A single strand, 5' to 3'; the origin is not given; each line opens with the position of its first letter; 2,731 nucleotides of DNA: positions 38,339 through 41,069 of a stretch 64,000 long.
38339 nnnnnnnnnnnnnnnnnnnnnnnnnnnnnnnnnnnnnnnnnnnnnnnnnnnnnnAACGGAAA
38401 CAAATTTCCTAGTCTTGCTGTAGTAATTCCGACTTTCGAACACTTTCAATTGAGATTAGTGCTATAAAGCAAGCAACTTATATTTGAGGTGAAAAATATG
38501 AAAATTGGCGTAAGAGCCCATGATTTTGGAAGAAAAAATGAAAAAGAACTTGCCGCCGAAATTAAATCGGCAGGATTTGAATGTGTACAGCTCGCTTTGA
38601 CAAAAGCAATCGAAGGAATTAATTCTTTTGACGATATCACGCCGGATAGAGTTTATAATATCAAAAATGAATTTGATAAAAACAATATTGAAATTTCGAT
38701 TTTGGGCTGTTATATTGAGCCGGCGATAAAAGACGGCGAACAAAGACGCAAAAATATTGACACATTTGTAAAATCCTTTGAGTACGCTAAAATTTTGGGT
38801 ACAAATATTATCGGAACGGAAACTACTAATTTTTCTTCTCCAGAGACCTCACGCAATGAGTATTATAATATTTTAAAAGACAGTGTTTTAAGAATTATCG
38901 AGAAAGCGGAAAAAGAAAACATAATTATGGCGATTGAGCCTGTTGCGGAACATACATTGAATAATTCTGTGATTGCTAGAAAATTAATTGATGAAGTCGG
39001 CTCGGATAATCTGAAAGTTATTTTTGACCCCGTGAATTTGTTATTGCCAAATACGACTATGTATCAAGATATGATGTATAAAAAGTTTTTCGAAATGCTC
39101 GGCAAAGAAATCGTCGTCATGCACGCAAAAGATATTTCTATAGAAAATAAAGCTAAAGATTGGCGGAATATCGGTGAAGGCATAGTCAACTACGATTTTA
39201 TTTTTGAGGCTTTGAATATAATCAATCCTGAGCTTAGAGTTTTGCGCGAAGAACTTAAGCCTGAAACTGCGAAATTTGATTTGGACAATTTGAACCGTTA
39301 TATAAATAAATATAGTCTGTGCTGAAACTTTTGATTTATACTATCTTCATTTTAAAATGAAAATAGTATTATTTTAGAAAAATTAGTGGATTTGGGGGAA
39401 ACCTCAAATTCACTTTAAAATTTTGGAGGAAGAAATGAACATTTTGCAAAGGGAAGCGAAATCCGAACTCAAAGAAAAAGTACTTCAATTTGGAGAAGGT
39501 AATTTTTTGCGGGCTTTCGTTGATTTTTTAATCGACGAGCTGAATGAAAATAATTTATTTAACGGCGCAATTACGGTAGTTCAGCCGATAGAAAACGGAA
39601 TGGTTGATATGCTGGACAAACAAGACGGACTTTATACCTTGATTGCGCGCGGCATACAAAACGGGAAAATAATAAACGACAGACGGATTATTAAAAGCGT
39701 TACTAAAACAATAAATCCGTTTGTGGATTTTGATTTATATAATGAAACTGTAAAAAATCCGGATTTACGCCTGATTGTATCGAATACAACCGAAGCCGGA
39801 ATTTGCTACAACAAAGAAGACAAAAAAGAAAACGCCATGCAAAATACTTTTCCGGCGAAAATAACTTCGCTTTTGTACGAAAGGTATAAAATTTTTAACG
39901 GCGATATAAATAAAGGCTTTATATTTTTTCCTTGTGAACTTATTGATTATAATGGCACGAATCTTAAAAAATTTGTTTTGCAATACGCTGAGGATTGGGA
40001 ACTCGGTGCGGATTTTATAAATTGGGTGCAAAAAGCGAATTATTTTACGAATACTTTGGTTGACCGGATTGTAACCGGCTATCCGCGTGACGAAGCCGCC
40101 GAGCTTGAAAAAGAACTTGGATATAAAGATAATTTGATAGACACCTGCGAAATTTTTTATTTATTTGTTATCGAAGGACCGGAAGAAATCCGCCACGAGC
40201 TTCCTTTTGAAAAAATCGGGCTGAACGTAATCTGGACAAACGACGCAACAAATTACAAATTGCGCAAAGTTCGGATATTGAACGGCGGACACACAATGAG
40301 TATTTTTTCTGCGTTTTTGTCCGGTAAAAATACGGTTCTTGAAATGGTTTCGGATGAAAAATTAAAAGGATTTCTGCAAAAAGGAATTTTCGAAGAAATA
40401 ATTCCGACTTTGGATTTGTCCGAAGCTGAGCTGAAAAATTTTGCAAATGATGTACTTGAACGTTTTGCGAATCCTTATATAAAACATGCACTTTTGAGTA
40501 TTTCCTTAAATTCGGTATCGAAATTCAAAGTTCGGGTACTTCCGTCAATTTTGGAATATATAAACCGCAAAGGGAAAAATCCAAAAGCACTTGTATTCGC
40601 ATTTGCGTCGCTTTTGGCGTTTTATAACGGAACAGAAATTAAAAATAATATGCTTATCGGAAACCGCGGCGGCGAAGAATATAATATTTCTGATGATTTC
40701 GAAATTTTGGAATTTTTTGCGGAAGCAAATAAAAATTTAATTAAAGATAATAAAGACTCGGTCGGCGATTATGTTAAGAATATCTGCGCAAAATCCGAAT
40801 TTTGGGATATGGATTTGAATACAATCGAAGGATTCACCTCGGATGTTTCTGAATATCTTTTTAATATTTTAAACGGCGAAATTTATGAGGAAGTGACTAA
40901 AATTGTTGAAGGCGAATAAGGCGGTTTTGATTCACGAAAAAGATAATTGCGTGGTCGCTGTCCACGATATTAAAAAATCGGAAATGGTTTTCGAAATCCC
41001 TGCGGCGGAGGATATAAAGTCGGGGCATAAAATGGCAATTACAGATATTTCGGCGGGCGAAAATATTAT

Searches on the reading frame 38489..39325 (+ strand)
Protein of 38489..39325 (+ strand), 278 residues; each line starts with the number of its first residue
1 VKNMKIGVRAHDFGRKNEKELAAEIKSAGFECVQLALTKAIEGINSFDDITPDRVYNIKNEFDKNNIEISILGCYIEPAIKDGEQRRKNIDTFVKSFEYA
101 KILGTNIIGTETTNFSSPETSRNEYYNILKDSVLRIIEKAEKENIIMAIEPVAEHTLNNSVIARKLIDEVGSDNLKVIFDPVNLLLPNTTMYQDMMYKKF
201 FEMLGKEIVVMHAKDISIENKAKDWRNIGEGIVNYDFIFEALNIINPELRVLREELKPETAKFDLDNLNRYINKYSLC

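Call 29: search_protein_families(library=pfam, proteins=[window:38489-39325:+])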
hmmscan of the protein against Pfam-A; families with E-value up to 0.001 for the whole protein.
window:38489-39325:+ (278 aa): 1 family
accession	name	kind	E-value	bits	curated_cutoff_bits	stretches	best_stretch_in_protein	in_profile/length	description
PF01261.30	AP_endonuc_2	-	2.9e-32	112.7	31.1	1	23-246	2-220/249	Xylose isomerase-like TIM barrel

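Call 30: search_protein_families(library=ncbifam, proteins=[window:38489-39325:+])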
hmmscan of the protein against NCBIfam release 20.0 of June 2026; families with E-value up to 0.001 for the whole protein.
window:38489-39325:+ (278 aa): 8 families
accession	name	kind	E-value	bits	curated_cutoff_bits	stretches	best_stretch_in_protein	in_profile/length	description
NF009688.0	PRK13209.1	subfamily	1.6e-10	40.5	317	1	23-254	28-253/286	L-ribulose-5-phosphate 3-epimerase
TIGR00542.1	hxl6Piso_put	equivalog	5e-07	29.3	272.15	1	26-254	26-248/279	L-ribulose-5-phosphate 3-epimerase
NF007444.0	PRK09997.1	equivalog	4e-06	26.5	465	1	93-260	87-245/258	hydroxypyruvate isomerase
NF009689.0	PRK13210.1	subfamily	5.2e-06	25.8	200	1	25-254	26-255/286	L-ribulose-5-phosphate 3-epimerase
NF041099.2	keto_glucon_epim_IolO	equivalog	4.7e-05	22.8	300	1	81-249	83-240/269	5-keto-L-gluconate epimerase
NF051856.1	PsicseEpim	equivalog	0.00011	22.1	300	1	45-197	38-200/287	D-psicose 3-epimerase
NF043033.1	OxoTetrIsom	equivalog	0.00039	20.3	325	0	91-244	85-226/251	2-oxo-tetronate isomerase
NF007360.0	PRK09856.1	equivalog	0.00082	19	305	0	80-235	79-228/276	fructoselysine 3-epimerase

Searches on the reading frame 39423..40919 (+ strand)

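Call 30: search_protein_families(library=ncbifam, proteins=[window:39423-40919:+])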
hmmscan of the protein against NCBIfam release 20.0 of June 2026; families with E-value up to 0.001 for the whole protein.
window:39423-40919:+ (498 aa): 12 families
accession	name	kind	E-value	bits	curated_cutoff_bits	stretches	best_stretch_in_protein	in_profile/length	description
NF002969.0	PRK03643.1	subfamily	1.2e-190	634.3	359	1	11-493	10-480/482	tagaturonate reductase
NF043014.1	DArabDhDalD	equivalog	8.1e-31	107.2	600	1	21-401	2-385/452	D-arabinitol 4-dehydrogenase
NF011611.0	PRK15037.1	subfamily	6.2e-27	94.3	603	1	13-407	18-416/486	fructuronate reductase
NF002652.0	PRK02318.2-5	equivalog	3.3e-15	56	356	1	199-403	142-334/377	mannitol-1-phosphate 5-dehydrogenase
NF002653.0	PRK02318.2-6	equivalog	3.6e-13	49.3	404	1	150-368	100-301/387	mannitol-1-phosphate 5-dehydrogenase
NF002645.0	PRK02318.1-1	equivalog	7.1e-11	41.9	389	1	207-405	143-326/368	mannitol-1-phosphate 5-dehydrogenase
NF002649.0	PRK02318.2-1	equivalog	2.8e-09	36.3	422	1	177-405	127-339/386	mannitol-1-phosphate 5-dehydrogenase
NF002647.0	PRK02318.1-3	equivalog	4.4e-09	36.1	357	1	199-367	146-302/384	mannitol-1-phosphate 5-dehydrogenase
NF002646.0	PRK02318.1-2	equivalog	1.9e-08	33.8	368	1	170-361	119-294/382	mannitol-1-phosphate 5-dehydrogenase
NF002648.0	PRK02318.1-4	equivalog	1.8e-07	30.8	719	1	170-360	119-293/382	mannitol-1-phosphate 5-dehydrogenase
NF002650.0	PRK02318.2-2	equivalog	7.5e-07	28.5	359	1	164-371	114-308/388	mannitol-1-phosphate 5-dehydrogenase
NF046057.1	bifunc_MtlD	equivalog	0.00069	18.1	800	0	272-350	508-586/683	bifunctional mannitol-1-phosphate dehydrogenase/phosphatase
